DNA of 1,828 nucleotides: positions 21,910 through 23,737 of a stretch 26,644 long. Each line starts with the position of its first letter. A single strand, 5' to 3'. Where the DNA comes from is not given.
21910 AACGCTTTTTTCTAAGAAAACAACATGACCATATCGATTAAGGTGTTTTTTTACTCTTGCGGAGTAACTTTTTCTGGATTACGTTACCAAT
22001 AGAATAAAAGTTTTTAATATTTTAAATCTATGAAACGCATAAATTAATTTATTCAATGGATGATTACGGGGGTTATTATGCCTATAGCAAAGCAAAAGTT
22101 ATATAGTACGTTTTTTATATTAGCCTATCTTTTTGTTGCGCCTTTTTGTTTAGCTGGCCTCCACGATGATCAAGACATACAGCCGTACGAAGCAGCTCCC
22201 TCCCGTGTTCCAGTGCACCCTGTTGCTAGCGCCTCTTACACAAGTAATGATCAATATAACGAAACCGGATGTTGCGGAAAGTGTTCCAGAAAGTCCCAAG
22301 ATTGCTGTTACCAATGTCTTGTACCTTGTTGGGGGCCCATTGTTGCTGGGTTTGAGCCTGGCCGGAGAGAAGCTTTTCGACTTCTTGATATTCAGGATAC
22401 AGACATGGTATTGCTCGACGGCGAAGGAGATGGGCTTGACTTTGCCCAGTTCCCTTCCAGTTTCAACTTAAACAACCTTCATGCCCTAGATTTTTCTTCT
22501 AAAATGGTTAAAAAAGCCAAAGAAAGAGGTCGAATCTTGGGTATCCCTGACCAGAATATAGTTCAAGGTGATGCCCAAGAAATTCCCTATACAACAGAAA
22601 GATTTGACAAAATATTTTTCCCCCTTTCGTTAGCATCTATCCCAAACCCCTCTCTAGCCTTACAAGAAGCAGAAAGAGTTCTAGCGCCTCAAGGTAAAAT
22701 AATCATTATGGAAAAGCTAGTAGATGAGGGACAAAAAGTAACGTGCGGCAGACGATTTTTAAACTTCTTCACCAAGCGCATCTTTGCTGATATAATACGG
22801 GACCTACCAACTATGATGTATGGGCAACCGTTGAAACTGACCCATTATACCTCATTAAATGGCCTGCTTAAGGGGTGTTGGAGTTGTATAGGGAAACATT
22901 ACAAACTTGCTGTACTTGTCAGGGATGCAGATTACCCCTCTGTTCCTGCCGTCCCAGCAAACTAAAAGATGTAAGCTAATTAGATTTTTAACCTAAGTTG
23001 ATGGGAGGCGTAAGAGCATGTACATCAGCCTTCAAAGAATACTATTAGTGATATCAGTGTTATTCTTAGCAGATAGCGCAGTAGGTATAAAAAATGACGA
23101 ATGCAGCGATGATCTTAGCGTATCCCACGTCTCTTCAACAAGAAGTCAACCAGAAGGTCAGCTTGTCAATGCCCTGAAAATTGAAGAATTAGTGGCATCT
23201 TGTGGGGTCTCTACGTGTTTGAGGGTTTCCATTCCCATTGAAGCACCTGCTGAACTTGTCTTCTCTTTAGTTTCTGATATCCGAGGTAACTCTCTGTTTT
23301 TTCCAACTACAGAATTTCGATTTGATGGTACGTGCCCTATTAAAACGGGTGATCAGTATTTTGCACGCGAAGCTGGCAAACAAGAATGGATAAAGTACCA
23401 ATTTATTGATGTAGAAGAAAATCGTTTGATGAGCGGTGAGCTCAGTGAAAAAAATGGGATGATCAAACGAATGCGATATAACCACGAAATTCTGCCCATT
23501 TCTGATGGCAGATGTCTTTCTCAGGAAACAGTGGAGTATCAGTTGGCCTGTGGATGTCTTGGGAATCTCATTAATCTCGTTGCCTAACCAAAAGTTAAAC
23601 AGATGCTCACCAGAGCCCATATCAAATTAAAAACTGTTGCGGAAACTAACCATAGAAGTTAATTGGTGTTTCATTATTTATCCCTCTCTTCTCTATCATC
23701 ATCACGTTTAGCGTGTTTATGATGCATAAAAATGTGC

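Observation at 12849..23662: Candidate new system: normally cytosolic folds given export signals and Cys clusters within one metal island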

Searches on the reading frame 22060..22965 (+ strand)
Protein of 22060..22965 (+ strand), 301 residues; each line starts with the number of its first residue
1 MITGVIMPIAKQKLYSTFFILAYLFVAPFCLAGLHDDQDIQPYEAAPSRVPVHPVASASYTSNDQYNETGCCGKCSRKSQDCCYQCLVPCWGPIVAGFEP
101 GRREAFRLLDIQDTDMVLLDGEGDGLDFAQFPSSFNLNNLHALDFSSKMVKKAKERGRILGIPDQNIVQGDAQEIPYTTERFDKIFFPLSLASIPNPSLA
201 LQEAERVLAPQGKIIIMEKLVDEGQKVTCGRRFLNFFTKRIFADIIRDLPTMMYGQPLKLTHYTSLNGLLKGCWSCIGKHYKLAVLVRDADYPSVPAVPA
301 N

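Call 4: search_protein_families(library=pfam, proteins=[window:22060-22965:+])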
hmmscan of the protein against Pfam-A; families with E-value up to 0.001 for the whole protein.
window:22060-22965:+ (301 aa): 6 families
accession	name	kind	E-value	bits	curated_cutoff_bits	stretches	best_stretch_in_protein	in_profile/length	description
PF08241.18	Methyltransf_11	-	8e-15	55.7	21.2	1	122-216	5-95/95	Methyltransferase domain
PF13847.12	Methyltransf_31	-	2.9e-13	50.2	27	1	139-217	30-110/145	Methyltransferase domain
PF13649.12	Methyltransf_25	-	2.2e-11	44.7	27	1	121-212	5-97/97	Methyltransferase domain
PF01209.24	Ubie_methyltran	-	5.6e-08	32.9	20.1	1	139-218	74-153/233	ubiE/COQ5 methyltransferase family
PF08242.18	Methyltransf_12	-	2e-05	25.7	30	1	123-214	6-98/98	Methyltransferase domain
PF13489.12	Methyltransf_23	-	4.7e-05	23.6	27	1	107-222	15-122/164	Methyltransferase domain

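Call 5: search_protein_families(library=ncbifam, proteins=[window:22060-22965:+])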
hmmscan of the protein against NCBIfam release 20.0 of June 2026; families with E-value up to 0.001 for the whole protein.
window:22060-22965:+ (301 aa): 20 families
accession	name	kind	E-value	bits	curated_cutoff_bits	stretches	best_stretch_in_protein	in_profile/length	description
TIGR01934.1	MenG_MenH_UbiE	subfamily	1e-10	41.3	158.35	1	136-243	62-165/223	ubiquinone/menaquinone biosynthesis methyltransferase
NF001243.0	PRK00216.1-4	equivalog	1.8e-10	40.5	235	1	139-219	74-154/237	demethylmenaquinone methyltransferase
NF001244.0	PRK00216.1-5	equivalog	4.1e-10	39.4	216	1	138-240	74-174/236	bifunctional demethylmenaquinone methyltransferase/2-methoxy-6-polyprenyl-1,4-benzoquinol methylase UbiE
NF041536.1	ArsM_DUF2284_UU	exception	1.7e-09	36.5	575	1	101-236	64-200/459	arsenite methyltransferase/DUF2284 domain selenoprotein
TIGR02752.1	MenG_heptapren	equivalog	2.3e-09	37.1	419.85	1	139-219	72-152/231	demethylmenaquinone methyltransferase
NF001241.0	PRK00216.1-2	equivalog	6.4e-09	35.8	327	1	102-218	40-149/231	demethylmenaquinone methyltransferase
NF045667.1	MTase_DVU1556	equivalog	9.7e-09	35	155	1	103-217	12-120/213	DVU_1556 family methyltransferase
NF040539.1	AST_met_ArsM_2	exception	2.9e-08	33.9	240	1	141-215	85-162/262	putative arsinothricin biosynthesis methyltransferase ArsM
NF001242.0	PRK00216.1-3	equivalog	6.1e-08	32.4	351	1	127-218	85-177/258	bifunctional demethylmenaquinone methyltransferase/2-methoxy-6-polyprenyl-1,4-benzoquinol methylase UbiE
NF008823.0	PRK11873.1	subfamily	1.5e-07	31.2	263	1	105-217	69-182/272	arsenite methyltransferase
NF041537.1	ArsM_AhpD_UU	exception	2.3e-07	29.9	510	1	106-221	69-185/345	arsenite methyltransferase/AhpD domain selenoprotein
NF001240.0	PRK00216.1-1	equivalog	2.5e-07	30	378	1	142-218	93-170/251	bifunctional demethylmenaquinone methyltransferase/2-methoxy-6-polyprenyl-1,4-benzoquinol methylase UbiE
NF047649.1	MTase_UXPK_star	exception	6.1e-07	28.7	460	1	77-219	42-184/283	methyltransferase/UXPK-star double selenoprotein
NF045825.1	FAmtase_mtf2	equivalog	1e-06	28.2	400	1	134-216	79-158/248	fatty-acid O-methyltransferase Mtf2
TIGR02072.1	BioC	equivalog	1.1e-06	28.6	184.95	1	121-215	42-131/244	malonyl-ACP O-methyltransferase BioC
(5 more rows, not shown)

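Call 34: find_homologous_proteins(query=window:22078-22965:+)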
Query window:22078-22965:+ (295 aa): 49 proteins with E <= 0.001 among 809 candidates.
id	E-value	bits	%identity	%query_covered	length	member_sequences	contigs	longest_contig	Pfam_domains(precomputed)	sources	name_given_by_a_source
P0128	3.6e-202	688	100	100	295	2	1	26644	PF13847.13,PF13649.13,PF01209.25,PF08241.19,PF08242.19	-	-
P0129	8.8e-81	290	48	96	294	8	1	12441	PF13847.13,PF13649.13,PF01209.25,PF08241.19,PF08242.19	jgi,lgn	jgi:SAM-dependent methyltransferase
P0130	2.1e-80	288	57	79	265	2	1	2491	PF13847.13,PF13649.13,PF01209.25,PF08241.19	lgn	-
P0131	4.8e-79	284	57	79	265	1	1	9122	PF13847.13,PF13649.13,PF01209.25,PF08241.19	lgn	-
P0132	6.8e-78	280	50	97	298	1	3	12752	PF13847.13,PF13649.13,PF01209.25,PF08241.19,PF08242.19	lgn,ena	-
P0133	5.8e-76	274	53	87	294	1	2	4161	PF13847.13,PF13649.13,PF01209.25,PF08241.19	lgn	-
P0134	8.8e-76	273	52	83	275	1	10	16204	PF13847.13,PF13649.13,PF01135.26,PF01209.25,PF08241.19,PF08242.19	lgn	-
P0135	1.8e-75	272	53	83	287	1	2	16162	PF13847.13,PF13649.13,PF01135.26,PF01209.25,PF08241.19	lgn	-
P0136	5.8e-75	271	55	79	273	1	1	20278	PF13847.13,PF13649.13,PF01209.25,PF08241.19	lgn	-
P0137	5.9e-73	264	51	82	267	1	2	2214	PF13847.13,PF13489.13,PF13649.13,PF01135.26,PF01209.25,PF08241.19,PF08242.19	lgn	-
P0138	7.8e-73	264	52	83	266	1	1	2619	PF13847.13,PF13649.13,PF01135.26,PF01209.25,PF08241.19,PF08242.19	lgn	-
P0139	1.4e-72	263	53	80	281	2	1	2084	PF13847.13,PF13649.13,PF01135.26,PF01209.25,PF08241.19,PF08242.19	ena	-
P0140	2.6e-72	262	56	77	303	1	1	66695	PF13847.13,PF13649.13,PF01209.25,PF08241.19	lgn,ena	-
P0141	2.8e-71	258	51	81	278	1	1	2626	PF13847.13,PF13649.13,PF01209.25,PF08241.19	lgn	-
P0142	9.1e-71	257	50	82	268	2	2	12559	PF13847.13,PF13489.13,PF13649.13,PF01209.25,PF08241.19,PF08242.19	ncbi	-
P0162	1.1e-65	240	46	83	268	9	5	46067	PF13847.13,PF13489.13,PF13649.13,PF01135.26,PF01209.25,PF08241.19,PF08242.19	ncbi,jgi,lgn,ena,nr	ncbi:MAG: methyltransferase domain-containing protein [Alphaproteobacteria bacterium]|jgi:ubiquinone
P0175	6.4e-59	218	44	91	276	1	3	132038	PF13847.13,PF13649.13,PF01135.26,PF01209.25,PF08241.19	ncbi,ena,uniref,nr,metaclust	ncbi:class I SAM-dependent methyltransferase [Simkania negevensis]|uniref:Phosphatidylethanolamine N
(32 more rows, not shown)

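Call 37: find_encoding_contigs(protein=P0175, flank=8000, max_places=1)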
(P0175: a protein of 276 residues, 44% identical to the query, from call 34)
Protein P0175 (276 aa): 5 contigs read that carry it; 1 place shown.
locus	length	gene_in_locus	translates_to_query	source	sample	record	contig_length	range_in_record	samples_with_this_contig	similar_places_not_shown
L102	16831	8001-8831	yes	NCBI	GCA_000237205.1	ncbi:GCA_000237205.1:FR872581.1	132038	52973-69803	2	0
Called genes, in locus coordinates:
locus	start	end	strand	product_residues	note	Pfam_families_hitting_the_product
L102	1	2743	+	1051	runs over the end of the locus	PF00873:ACR_tran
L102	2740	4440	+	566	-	PF00343:Phosphorylase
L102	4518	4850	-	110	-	PF02411:MerT (weak)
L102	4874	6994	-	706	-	PF01134:GIDA, PF01262:AlaDh_PNT_C (faint), PF03486:HI0933_like (faint), PF07992:Pyr_redox_2, PF13738:Pyr_redox_3, PF00070:Pyr_redox, PF02852:Pyr_redox_dim, PF03243:MerB, +1 more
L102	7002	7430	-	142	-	PF00376:MerR, PF13411:MerR_1, PF09278:MerR-DNA-bind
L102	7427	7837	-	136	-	-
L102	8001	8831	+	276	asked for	PF01209:Ubie_methyltran, PF01135:PCMT (weak), PF13847:Methyltransf_31, PF08241:Methyltransf_11, PF13649:Methyltransf_25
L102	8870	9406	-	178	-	PF09990:DUF2231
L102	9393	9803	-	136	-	-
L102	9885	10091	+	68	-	-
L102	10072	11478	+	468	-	PF02321:OEP (weak)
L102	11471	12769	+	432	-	PF07732:Cu-oxidase_3, PF07731:Cu-oxidase_2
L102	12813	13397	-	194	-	PF00239:Resolvase, PF02796:HTH_7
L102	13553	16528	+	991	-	PF13700:DUF4158, PF01526:DDE_Tnp_Tn3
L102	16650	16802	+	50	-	-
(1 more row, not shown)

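Call 38: find_encoding_contigs(protein=P0162, flank=8000, max_places=3)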
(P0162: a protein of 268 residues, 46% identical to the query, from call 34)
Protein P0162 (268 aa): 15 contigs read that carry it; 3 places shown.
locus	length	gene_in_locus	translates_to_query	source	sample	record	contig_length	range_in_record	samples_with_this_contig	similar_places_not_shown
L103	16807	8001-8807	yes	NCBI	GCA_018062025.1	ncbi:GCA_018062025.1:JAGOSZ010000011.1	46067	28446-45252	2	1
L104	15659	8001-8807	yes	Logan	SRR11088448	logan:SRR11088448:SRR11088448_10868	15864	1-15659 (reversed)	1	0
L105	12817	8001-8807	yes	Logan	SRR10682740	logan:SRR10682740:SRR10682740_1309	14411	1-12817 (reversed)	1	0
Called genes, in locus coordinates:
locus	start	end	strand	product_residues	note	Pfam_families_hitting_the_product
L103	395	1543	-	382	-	PF00875:DNA_photolyase, PF03441:FAD_binding_7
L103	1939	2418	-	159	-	-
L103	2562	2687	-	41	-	-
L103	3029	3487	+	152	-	-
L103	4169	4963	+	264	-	-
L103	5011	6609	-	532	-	-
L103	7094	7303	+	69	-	-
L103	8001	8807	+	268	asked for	PF01135:PCMT (weak), PF13489:Methyltransf_23 (weak), PF01209:Ubie_methyltran, PF08241:Methyltransf_11, PF13649:Methyltransf_25, PF13847:Methyltransf_31, PF08242:Methyltransf_12 (weak)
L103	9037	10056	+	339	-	-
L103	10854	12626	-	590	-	-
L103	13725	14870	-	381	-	-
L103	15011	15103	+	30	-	-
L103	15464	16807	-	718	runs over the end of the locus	PF23639:DUF7146, PF13362:Toprim_3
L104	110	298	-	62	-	PF03441:FAD_binding_7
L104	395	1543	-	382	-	PF00875:DNA_photolyase, PF03441:FAD_binding_7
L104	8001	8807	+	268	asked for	PF01135:PCMT (weak), PF13489:Methyltransf_23 (weak), PF01209:Ubie_methyltran, PF08241:Methyltransf_11, PF13649:Methyltransf_25, PF13847:Methyltransf_31, PF08242:Methyltransf_12 (weak)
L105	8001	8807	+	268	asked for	PF01135:PCMT (weak), PF13489:Methyltransf_23 (weak), PF01209:Ubie_methyltran, PF08241:Methyltransf_11, PF13649:Methyltransf_25, PF13847:Methyltransf_31, PF08242:Methyltransf_12 (weak)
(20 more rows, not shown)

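Call 39: find_encoding_contigs(protein=P0129, flank=8000, max_places=2)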
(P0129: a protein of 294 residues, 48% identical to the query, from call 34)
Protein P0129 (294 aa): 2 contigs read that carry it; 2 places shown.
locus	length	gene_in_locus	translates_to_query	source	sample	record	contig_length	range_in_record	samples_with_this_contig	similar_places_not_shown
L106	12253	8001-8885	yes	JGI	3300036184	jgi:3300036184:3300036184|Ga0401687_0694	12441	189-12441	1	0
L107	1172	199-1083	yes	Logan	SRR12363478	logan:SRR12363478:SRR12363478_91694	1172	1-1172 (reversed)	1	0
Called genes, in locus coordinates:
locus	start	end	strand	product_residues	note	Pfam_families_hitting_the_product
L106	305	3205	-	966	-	PF13700:DUF4158, PF01526:DDE_Tnp_Tn3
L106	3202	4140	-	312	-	PF02899:Phage_int_SAM_1, PF13495:Phage_int_SAM_4, PF00589:Phage_integrase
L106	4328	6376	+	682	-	PF07732:Cu-oxidase_3, PF00394:Cu-oxidase, PF07731:Cu-oxidase_2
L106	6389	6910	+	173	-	PF09990:DUF2231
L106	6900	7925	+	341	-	PF03773:ArsP_1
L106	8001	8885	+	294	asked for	PF01209:Ubie_methyltran, PF13847:Methyltransf_31, PF08241:Methyltransf_11, PF08242:Methyltransf_12 (weak), PF13649:Methyltransf_25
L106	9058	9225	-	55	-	-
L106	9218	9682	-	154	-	PF06412:TraD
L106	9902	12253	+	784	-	?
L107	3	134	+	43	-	?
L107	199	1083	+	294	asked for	PF01209:Ubie_methyltran, PF13847:Methyltransf_31, PF08241:Methyltransf_11, PF08242:Methyltransf_12 (weak), PF13649:Methyltransf_25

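Call 64: predict_structure(alignment_id=A2)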
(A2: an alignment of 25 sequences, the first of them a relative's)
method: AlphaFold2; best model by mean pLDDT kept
length: 295 residues; sequences in the alignment: 25
mean_pLDDT: 83.7   pTM: 0.78
mean pLDDT of the five models: 83.7, 83.4, 83.2, 82.3, 80.6
residues with pLDDT >= 90: 187; 70-90: 46; 50-70: 20; < 50: 42
segments of 3 or more residues with pLDDT < 50: 21-61
pLDDT, mean of each block of 10 residues (from residue 1): 61 64 43 39 38 38 67 81 87 97 98 95 96 96 95 98 96 98 91 97 98 95 90 84 95 98 93 96 98 96
secondary structure, 60 per line:
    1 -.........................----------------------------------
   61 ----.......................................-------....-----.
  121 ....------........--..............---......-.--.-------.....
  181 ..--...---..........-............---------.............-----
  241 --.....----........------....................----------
elements in order: H2-26 H65-103 E111-114 H120-124 E134-138 H141-154 E161-163 E176-182 H191-200 E202-213 H223-235 H243-247 E252-259 H266-274 E275-282

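Call 69: fold_search(model_id=the predicted structure, library=pdb)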
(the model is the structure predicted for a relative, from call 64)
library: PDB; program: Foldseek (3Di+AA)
matches with E <= 10: 1923; with E <= 0.001: 1536
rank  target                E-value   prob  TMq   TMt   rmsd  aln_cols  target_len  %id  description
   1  8ys9_B                7.2e-14  1.00  0.61  0.85   2.6       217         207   21  Crystal structure of Phosphatidylethanolamine N-methyltransferase from R. thermophilum complexed with DMPE and SAH (released 2024-10-16)
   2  8ys9_A                5.7e-13  1.00  0.61  0.84   2.6       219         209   20  Crystal structure of Phosphatidylethanolamine N-methyltransferase from R. thermophilum complexed with DMPE and SAH (released 2024-10-16)
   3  3l8d                  1.2e-11  1.00  0.49  0.68   6.1       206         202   20  Crystal structure of methyltransferase from Bacillus Thuringiensis (released 2010-01-12)
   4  3bus_B                2.0e-11  1.00  0.53  0.64   4.3       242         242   17  Crystal Structure of RebM (released 2008-03-25)
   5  6uv6_C                4.9e-11  1.00  0.51  0.56   5.0       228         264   17  AtmM with bound rebeccamycin analogue (released 2020-11-25)
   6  6f5z_B                5.5e-11  1.00  0.54  0.68   3.9       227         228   17  Complex between the Haloferax volcanii Trm112 methyltransferase activator and the Hvo_0019 putative methyltransferase (released 2018-07-11)
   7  6f5z_A                5.5e-11  1.00  0.53  0.67   4.8       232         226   16  Complex between the Haloferax volcanii Trm112 methyltransferase activator and the Hvo_0019 putative methyltransferase (released 2018-07-11)
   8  6uv6_A                6.7e-11  1.00  0.51  0.57   4.6       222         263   16  AtmM with bound rebeccamycin analogue (released 2020-11-25)
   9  5gm2_M                1.2e-10  1.00  0.53  0.58   5.6       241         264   18  Crystal structure of methyltransferase TleD complexed with SAH and teleocidin A1 (released 2016-09-28)
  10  3bus_A                1.6e-10  1.00  0.51  0.59   4.4       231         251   17  Crystal Structure of RebM (released 2008-03-25)
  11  5gm1_B                1.7e-10  1.00  0.53  0.55   5.5       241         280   18  Crystal structure of methyltransferase TleD complexed with SAH (released 2016-09-28)
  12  5gm2_B                1.7e-10  1.00  0.52  0.55   5.3       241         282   20  Crystal structure of methyltransferase TleD complexed with SAH and teleocidin A1 (released 2016-09-28)
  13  5gm2_N                1.8e-10  1.00  0.52  0.56   4.5       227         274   18  Crystal structure of methyltransferase TleD complexed with SAH and teleocidin A1 (released 2016-09-28)
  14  7oy1_B                1.8e-10  1.00  0.47  0.41   4.4       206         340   19  DnrK mutant RTCR (released 2022-07-13)
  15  5gm2_L                1.9e-10  1.00  0.52  0.58   5.4       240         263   19  Crystal structure of methyltransferase TleD complexed with SAH and teleocidin A1 (released 2016-09-28)
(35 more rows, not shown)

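Call 86: find_related_loci(query=A2, collection=metagenome_contigs, flank=10000)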
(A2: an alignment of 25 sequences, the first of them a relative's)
Query A2 (295 aa) in metagenome_contigs; peptide patterns used: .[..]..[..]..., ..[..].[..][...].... (x = any residue, [..] = any of these).
600 stretches matched a pattern (row limit reached: there are more); 27 encode a relative of the query (tblastn E <= 1e-3); 27 distinct loci.
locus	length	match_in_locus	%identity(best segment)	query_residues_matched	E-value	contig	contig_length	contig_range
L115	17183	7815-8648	48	12-289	1e-84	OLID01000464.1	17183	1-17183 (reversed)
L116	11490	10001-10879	49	6-294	2e-83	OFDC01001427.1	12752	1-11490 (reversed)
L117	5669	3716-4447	50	51-291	6e-77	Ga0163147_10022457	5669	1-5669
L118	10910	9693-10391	51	62-291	2e-72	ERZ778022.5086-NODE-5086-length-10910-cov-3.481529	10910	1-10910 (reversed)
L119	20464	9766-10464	51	62-291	2e-72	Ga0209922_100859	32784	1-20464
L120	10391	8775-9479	48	46-282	1e-71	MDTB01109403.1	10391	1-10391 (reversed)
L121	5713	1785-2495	48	44-282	6e-71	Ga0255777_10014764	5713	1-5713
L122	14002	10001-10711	48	44-282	6e-71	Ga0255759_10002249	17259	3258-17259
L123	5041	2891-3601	47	61-295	7e-68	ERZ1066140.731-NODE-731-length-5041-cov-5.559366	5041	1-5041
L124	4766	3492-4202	47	61-295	7e-68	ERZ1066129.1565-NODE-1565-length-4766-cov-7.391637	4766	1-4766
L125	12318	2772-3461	45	56-280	5e-60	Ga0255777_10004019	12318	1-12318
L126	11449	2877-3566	45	56-280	5e-60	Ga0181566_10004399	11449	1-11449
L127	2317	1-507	54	115-281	4e-56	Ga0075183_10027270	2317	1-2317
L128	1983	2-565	50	109-294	3e-56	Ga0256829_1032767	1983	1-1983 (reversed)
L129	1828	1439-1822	59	143-269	7e-45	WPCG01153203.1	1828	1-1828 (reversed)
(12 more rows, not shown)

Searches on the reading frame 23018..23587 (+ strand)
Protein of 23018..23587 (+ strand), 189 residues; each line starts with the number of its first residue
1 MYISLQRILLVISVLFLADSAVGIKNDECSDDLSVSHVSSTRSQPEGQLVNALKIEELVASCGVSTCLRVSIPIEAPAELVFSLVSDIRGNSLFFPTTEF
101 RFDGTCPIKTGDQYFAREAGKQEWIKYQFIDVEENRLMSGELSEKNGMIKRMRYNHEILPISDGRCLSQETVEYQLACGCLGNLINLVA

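Call 4: search_protein_families(library=pfam, proteins=[window:23018-23587:+])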
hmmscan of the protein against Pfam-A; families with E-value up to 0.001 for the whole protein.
window:23018-23587:+ (189 aa): 2 families
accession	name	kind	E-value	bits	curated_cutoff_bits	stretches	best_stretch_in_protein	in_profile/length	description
PF10604.15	Polyketide_cyc2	-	1.5e-05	25.8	27.4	1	68-179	4-109/142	Polyketide cyclase / dehydrase and lipid transport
PF03364.25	Polyketide_cyc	-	0.00039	21.1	23.4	1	74-188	1-113/126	Polyketide cyclase / dehydrase and lipid transport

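Call 5: search_protein_families(library=ncbifam, proteins=[window:23018-23587:+])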
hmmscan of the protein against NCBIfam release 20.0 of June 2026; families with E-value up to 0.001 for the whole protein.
window:23018-23587:+ (189 aa): 0 families

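Call 49: find_homologous_proteins(query=window:23018-23587:+)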
Query window:23018-23587:+ (189 aa): 1 proteins with E <= 0.001 among 112 candidates.
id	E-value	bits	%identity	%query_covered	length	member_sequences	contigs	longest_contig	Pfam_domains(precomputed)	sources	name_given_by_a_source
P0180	8.0e-120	415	100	100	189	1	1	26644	PF10604.16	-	-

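Call 65: search_protein_representatives(protein=window:23018-23587:+)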
Query: 189 residues. Proteins with E-value up to 0.001 (for the whole library): 27; up to 1e-10: 17; up to 1e-30: 2. The best 27 are listed.
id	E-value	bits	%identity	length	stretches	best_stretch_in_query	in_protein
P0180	2.5e-120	414.9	100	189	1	1-189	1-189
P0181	9.0e-40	152.5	57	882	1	51-187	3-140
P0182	1.9e-20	89.6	42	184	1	63-188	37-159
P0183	2.4e-18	82.7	35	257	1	61-187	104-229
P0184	4.1e-18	81.9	42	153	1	63-183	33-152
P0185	2.1e-17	79.6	35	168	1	63-187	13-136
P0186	3.1e-16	75.8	35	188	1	62-187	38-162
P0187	3.3e-16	75.7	40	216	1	55-186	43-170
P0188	9.0e-15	71.1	32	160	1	65-188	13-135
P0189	9.3e-15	71.0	30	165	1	66-188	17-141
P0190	1.1e-14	70.7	33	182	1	63-185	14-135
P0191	3.3e-13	66.0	36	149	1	69-187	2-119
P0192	9.6e-13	64.4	32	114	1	62-159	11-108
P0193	1.1e-12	64.3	34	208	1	60-187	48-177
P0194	2.9e-12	62.9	34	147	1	67-187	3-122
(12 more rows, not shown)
